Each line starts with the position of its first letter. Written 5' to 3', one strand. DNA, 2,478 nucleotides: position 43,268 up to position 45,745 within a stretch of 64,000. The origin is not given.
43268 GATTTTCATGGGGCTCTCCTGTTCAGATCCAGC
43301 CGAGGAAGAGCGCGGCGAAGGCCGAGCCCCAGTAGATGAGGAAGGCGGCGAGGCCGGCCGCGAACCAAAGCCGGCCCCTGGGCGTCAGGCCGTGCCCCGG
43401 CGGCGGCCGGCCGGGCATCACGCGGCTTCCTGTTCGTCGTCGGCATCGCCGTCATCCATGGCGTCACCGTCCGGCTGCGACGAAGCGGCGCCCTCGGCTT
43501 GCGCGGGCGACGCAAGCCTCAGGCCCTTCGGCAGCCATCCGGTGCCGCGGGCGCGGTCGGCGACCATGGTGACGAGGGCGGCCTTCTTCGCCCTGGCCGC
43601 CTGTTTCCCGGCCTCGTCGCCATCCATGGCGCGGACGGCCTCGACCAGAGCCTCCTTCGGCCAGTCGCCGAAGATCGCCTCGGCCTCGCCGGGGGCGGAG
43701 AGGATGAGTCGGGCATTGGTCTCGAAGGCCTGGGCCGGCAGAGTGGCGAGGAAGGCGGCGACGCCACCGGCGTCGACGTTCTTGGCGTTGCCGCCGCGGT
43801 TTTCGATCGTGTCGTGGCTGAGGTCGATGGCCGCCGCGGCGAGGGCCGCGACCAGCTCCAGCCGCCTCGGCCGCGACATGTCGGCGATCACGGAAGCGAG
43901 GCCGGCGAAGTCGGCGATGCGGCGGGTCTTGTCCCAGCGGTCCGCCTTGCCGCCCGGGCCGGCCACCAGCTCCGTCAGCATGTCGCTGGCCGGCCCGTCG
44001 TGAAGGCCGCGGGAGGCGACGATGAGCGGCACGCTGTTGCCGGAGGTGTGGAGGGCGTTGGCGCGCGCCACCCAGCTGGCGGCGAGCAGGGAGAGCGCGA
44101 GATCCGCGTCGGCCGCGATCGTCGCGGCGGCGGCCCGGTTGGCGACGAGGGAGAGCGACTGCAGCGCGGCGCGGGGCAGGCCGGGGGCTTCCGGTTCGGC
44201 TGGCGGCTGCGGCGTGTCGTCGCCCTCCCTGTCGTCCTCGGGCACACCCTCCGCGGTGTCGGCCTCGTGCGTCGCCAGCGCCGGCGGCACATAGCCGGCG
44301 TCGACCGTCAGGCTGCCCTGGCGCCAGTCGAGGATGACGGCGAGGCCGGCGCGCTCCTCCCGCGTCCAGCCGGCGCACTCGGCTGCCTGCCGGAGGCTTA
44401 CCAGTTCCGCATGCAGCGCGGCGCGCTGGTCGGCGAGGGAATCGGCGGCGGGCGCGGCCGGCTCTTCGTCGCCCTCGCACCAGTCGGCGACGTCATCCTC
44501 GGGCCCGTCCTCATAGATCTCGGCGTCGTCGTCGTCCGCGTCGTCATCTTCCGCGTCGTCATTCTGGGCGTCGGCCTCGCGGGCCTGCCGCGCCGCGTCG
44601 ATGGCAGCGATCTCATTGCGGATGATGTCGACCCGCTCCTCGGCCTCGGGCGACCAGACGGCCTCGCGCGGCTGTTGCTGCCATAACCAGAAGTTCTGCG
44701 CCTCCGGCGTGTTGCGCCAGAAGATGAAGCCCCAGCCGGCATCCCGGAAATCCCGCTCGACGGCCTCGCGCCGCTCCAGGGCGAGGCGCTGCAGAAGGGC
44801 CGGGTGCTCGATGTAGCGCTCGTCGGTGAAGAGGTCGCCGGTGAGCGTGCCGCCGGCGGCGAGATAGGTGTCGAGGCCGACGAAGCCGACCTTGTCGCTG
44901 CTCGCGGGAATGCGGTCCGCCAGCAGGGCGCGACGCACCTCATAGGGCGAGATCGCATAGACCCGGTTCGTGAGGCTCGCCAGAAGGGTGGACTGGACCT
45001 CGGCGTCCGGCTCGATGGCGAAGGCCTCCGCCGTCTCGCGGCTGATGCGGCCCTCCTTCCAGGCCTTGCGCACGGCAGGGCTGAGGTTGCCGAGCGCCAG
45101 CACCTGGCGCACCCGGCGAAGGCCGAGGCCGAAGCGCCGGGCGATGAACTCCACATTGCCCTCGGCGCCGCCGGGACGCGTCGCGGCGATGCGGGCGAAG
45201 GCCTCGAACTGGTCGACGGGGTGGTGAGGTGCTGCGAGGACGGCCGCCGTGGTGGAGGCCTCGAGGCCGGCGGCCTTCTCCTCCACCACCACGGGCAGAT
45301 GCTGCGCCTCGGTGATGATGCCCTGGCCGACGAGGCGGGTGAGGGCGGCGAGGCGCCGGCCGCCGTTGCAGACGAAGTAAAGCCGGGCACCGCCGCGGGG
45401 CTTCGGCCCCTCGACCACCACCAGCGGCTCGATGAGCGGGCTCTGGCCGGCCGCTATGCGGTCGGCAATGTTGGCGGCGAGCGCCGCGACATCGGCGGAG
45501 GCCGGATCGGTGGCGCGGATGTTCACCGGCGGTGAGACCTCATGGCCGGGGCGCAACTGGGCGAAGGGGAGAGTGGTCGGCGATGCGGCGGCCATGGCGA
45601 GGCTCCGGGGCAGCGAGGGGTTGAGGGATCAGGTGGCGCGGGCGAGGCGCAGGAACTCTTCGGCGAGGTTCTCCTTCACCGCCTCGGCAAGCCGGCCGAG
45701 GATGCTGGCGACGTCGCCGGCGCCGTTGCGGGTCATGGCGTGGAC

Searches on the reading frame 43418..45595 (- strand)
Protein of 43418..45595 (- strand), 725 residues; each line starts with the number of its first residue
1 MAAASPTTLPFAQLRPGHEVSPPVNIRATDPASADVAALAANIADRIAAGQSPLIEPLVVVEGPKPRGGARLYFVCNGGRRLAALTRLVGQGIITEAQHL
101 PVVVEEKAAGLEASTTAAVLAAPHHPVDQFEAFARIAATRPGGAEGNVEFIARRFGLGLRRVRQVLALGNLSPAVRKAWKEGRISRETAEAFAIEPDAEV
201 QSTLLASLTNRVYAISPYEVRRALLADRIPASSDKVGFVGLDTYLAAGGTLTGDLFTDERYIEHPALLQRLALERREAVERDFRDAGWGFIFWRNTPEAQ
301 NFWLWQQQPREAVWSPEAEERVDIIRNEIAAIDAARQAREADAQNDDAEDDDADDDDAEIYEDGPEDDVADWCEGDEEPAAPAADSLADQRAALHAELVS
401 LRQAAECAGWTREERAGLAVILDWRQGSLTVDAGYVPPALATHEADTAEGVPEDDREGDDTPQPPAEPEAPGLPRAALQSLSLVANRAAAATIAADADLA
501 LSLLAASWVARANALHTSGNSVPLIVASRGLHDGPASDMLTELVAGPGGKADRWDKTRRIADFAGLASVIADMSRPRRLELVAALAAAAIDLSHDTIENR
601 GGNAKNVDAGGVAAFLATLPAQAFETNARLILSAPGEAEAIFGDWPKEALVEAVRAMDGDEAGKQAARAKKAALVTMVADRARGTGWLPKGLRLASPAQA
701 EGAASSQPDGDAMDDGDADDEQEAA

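Call 20: search_protein_families(library=pfam, proteins=[window:43418-45595:-], max_evalue=0.01)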
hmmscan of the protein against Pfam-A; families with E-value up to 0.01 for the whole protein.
window:43418-45595:- (725 aa): 1 family
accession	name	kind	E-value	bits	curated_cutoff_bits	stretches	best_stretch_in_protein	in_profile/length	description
PF12236.14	Head-tail_con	-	0.00046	19.2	27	1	143-210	158-224/489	Bacteriophage head to tail connecting protein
